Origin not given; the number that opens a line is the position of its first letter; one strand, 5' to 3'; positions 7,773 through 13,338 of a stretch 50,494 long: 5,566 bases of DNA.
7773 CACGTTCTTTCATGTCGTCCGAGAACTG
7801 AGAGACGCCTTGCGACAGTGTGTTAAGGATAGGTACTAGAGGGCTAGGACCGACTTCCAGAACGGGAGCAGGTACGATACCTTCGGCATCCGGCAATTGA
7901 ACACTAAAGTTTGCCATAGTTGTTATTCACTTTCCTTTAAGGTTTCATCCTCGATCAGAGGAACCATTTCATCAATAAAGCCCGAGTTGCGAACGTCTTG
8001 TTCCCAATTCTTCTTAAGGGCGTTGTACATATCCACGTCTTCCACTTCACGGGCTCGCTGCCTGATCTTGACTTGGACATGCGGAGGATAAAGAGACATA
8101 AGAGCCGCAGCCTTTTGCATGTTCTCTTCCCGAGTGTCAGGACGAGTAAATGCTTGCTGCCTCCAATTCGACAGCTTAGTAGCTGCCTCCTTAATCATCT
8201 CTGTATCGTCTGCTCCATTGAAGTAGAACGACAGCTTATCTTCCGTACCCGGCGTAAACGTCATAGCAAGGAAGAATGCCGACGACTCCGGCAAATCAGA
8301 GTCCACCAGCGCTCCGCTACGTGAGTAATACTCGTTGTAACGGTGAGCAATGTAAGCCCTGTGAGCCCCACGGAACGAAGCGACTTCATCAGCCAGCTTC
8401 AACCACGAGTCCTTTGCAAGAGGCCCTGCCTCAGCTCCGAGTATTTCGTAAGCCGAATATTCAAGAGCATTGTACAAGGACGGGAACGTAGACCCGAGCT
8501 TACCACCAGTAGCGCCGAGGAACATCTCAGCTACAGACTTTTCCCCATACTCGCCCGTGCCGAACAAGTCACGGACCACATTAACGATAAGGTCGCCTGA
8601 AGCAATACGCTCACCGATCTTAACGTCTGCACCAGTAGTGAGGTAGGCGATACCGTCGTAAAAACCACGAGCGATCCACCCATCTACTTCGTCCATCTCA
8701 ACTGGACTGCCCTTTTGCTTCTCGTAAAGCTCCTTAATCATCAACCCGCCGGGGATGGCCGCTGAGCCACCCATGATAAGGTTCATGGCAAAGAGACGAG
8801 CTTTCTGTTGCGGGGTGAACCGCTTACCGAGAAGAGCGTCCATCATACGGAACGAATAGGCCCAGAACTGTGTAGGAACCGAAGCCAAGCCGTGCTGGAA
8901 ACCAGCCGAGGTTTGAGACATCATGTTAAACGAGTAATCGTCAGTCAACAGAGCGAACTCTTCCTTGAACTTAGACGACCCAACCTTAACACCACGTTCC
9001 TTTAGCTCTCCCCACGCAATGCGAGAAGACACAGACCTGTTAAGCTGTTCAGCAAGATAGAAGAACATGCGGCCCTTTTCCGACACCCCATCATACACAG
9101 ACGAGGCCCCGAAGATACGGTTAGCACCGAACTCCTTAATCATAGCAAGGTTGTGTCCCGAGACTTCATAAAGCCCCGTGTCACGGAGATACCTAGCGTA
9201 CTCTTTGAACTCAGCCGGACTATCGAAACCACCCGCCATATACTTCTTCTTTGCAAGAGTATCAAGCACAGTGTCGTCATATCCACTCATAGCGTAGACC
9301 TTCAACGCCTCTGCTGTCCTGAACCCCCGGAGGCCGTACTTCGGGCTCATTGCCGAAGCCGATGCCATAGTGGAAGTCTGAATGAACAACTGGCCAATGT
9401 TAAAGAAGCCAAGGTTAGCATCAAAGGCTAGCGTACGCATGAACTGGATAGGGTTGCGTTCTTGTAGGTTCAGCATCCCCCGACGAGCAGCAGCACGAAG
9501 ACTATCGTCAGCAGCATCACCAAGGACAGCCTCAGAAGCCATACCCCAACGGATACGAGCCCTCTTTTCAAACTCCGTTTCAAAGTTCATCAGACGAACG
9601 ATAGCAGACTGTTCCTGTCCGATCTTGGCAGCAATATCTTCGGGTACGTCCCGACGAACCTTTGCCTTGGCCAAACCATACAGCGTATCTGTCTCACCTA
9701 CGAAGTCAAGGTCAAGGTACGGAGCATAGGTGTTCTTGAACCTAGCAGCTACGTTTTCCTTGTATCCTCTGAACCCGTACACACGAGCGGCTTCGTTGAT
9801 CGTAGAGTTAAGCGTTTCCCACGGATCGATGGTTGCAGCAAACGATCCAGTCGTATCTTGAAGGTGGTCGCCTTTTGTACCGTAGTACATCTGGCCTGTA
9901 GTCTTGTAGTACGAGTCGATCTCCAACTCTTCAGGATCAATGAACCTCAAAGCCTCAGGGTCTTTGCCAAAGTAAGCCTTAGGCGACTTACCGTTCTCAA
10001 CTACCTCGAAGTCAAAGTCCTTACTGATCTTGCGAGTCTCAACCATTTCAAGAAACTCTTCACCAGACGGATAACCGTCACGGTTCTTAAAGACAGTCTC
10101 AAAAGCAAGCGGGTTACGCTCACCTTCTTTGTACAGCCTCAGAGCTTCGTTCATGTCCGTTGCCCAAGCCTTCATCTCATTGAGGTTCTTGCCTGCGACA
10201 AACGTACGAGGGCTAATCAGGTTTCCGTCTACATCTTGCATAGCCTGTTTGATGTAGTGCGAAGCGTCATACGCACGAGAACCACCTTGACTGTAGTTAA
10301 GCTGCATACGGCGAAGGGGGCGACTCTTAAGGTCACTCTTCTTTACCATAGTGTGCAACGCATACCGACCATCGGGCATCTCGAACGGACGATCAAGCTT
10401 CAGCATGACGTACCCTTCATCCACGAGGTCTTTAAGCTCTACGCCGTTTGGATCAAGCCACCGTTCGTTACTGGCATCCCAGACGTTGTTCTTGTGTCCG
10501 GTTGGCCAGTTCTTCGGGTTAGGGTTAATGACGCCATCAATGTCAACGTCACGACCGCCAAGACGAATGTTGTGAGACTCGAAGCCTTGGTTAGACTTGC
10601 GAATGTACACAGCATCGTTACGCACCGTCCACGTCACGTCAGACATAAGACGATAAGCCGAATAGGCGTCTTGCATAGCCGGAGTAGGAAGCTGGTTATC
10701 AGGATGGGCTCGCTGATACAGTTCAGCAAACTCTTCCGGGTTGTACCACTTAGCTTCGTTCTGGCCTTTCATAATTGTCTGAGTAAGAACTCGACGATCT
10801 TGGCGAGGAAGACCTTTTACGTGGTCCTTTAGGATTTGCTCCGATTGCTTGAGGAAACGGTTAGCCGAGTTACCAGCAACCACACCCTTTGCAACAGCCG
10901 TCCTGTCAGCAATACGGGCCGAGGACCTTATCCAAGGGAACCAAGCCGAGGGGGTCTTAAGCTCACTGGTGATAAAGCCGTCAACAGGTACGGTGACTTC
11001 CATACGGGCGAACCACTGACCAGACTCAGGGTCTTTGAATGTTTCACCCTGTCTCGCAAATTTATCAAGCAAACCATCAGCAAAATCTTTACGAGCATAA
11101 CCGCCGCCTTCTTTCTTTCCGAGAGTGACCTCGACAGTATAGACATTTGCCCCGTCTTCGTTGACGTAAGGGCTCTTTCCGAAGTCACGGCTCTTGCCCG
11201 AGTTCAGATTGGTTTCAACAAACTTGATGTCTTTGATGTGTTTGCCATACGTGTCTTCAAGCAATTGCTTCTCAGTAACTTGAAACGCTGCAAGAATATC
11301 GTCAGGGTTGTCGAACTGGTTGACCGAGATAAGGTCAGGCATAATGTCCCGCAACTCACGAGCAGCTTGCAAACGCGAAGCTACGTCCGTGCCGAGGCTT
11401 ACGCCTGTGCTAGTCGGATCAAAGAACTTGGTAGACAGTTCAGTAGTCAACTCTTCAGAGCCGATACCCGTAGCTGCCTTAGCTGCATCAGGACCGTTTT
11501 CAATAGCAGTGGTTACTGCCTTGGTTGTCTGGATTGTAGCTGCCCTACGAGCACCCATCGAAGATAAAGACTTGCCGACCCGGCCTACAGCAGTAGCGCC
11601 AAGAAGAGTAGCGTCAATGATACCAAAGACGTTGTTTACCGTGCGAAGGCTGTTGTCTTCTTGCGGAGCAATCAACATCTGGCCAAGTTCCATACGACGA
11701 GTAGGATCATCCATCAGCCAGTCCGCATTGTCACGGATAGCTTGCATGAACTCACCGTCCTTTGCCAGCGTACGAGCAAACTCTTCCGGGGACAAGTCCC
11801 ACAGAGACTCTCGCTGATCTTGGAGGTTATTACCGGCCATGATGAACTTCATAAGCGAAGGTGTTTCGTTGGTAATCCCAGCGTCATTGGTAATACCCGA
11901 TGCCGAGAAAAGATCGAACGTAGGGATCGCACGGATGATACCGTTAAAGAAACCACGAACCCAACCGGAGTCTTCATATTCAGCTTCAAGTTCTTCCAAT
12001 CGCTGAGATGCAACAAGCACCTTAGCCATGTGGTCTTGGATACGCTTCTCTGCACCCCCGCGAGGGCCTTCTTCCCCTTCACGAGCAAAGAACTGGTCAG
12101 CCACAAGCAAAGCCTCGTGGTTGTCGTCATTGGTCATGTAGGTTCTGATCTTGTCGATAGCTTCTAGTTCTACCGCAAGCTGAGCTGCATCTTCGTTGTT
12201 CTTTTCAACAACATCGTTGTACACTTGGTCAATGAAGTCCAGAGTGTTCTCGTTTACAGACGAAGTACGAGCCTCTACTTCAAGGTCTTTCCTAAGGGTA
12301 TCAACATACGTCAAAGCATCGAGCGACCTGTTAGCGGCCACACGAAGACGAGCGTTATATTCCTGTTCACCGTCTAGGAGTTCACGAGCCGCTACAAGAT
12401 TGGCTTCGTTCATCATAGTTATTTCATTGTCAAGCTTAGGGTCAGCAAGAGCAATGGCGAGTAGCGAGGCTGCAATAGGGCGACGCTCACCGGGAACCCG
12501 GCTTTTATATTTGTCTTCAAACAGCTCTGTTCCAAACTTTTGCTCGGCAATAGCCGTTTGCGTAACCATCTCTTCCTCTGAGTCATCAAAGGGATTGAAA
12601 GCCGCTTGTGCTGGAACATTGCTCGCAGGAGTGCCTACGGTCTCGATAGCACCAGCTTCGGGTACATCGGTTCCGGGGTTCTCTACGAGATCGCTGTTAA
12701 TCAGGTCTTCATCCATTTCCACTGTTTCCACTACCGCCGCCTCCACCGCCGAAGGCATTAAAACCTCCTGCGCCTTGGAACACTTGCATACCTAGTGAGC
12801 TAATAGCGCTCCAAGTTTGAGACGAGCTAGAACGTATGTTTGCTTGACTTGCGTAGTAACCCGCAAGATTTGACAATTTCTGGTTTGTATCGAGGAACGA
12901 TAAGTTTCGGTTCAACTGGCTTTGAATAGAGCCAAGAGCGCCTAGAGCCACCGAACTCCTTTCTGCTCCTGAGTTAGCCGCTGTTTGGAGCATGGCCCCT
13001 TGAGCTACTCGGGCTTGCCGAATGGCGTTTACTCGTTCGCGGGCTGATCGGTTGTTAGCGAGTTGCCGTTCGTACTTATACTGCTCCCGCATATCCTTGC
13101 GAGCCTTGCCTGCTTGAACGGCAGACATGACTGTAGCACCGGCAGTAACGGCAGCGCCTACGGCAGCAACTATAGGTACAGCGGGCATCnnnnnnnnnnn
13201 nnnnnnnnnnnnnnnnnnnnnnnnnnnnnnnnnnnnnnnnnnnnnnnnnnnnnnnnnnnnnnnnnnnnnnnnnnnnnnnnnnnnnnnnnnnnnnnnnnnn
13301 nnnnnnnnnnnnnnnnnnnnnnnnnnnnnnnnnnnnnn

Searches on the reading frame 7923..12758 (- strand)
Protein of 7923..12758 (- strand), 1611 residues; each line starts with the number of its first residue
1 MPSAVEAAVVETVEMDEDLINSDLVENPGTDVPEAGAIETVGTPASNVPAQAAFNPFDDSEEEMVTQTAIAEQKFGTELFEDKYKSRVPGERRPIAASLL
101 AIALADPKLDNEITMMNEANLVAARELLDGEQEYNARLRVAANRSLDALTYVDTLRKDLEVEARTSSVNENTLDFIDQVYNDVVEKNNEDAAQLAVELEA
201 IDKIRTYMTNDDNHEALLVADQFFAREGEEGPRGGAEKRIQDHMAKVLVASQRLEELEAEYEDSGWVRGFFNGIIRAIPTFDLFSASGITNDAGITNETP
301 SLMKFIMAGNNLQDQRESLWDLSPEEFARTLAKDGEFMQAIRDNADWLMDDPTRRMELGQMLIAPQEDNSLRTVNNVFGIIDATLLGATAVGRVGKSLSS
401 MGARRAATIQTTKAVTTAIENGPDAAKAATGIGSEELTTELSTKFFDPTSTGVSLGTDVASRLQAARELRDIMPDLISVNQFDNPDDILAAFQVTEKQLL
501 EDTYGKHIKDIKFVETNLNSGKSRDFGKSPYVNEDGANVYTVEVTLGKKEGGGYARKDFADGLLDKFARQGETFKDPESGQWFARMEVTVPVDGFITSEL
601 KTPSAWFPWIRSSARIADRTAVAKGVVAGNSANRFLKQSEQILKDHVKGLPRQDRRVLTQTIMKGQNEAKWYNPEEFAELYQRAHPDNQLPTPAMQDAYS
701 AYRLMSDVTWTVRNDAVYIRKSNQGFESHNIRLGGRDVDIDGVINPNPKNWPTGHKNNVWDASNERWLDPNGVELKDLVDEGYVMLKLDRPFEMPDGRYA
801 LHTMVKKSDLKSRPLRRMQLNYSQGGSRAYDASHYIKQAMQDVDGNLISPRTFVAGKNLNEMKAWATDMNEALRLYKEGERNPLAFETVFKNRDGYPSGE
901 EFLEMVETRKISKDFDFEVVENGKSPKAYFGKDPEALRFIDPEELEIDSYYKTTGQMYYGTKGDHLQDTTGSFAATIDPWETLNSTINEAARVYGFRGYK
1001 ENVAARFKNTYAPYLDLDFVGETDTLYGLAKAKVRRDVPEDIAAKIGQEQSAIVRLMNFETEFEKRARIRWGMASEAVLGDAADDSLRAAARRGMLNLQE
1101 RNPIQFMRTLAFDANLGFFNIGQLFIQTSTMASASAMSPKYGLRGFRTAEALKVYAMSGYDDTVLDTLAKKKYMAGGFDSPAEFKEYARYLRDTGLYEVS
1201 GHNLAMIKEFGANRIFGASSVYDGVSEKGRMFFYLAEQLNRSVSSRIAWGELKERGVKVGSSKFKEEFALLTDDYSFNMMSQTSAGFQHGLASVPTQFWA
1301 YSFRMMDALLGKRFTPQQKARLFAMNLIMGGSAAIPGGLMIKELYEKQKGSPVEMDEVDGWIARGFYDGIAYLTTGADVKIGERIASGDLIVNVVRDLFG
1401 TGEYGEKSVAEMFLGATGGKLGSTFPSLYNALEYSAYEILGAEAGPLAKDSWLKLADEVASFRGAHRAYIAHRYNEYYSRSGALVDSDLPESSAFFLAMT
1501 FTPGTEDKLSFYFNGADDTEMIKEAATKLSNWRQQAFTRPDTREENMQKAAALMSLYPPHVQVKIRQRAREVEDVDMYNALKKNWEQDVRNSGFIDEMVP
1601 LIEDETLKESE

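Call 24: search_protein_families(library=phrogs, proteins=[window:7923-12758:-], max_evalue=0.001)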
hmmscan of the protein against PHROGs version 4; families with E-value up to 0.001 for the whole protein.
window:7923-12758:- (1611 aa): 1 family
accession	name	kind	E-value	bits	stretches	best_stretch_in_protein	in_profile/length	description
phrog_12003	-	head and packaging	2.4e-38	132.6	1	647-1531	508-1344/1440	internal virion protein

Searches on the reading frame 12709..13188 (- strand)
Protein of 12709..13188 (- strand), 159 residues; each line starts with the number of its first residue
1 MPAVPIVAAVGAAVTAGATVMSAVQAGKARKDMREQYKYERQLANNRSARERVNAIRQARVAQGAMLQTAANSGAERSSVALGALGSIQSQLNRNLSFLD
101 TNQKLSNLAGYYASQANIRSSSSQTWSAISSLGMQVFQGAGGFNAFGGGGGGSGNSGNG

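Call 86: search_protein_families(library=pfam, proteins=[window:12709-13188:-], max_evalue=0.05)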
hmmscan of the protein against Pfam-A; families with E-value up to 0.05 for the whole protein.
window:12709-13188:- (159 aa): 1 family
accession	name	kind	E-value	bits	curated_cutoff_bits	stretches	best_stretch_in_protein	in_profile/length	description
PF24072.1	T7_gp14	-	0.013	15.8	27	0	8-155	5-173/187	T7 virus internal virion protein gp14 family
